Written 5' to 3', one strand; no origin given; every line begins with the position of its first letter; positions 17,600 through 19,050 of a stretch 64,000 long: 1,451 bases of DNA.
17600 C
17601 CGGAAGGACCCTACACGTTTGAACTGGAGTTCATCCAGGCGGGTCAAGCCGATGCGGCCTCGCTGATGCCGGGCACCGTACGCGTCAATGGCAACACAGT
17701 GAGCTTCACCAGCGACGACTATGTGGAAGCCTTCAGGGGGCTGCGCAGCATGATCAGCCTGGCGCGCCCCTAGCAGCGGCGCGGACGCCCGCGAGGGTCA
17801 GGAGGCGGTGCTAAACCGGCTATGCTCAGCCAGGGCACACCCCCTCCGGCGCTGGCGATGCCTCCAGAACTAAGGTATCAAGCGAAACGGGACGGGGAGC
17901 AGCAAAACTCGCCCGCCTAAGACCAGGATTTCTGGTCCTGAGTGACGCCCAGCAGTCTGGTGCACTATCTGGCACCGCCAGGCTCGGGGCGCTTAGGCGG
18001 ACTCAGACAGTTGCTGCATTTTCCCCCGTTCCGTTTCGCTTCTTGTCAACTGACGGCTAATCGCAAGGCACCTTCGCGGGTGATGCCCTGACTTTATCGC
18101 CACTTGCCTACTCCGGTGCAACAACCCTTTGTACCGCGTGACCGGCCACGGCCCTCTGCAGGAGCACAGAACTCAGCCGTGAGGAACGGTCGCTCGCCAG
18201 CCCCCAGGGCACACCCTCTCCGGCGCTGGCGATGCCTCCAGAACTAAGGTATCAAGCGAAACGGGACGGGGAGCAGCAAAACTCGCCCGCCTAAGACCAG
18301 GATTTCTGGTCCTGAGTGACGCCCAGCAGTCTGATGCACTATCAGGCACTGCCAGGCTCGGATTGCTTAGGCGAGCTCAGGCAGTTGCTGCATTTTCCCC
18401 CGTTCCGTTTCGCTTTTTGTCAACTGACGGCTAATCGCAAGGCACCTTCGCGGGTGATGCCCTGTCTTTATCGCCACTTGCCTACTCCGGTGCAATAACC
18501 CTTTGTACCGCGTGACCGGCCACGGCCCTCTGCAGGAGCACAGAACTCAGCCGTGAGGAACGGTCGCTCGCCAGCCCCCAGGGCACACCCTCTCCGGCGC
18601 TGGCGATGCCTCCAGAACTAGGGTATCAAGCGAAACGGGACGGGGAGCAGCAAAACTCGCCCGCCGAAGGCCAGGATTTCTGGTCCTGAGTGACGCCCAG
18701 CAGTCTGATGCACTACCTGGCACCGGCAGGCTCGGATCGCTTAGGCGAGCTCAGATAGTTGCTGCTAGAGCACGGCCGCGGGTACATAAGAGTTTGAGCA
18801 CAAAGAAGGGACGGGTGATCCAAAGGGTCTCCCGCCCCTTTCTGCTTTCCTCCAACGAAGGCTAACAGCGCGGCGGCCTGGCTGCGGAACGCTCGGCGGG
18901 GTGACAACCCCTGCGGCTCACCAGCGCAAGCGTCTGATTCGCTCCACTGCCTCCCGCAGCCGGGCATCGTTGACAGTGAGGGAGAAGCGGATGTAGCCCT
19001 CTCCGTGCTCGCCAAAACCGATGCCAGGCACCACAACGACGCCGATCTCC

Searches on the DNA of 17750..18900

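Call 28: search_rna_families(source=window, start=17750, end=18900, threshold=evalue, max_evalue=10)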
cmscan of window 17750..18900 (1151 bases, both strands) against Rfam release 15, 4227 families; matches with E-value up to 10: 4.
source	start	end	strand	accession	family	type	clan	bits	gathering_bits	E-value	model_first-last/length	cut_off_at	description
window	18439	18484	-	RF00357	snoR44_J54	Gene; snRNA; snoRNA; CD-box;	CL00069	18.7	48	1.8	1-97/97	no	Small nucleolar RNA R44/J54/Z268 family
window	18799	18846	-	RF01918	mir-1249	Gene; miRNA;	-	18.2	83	0.96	1-75/75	no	mir-1249 microRNA precursor family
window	18799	18846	-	RF03360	mir-3156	Gene; miRNA;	-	15.5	76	9.7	1-77/77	no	mir-3156 microRNA precursor family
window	18711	18780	-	RF00455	mir-15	Gene; miRNA;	CL00085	15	57.3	2.6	1-88/88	no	mir-15 microRNA precursor family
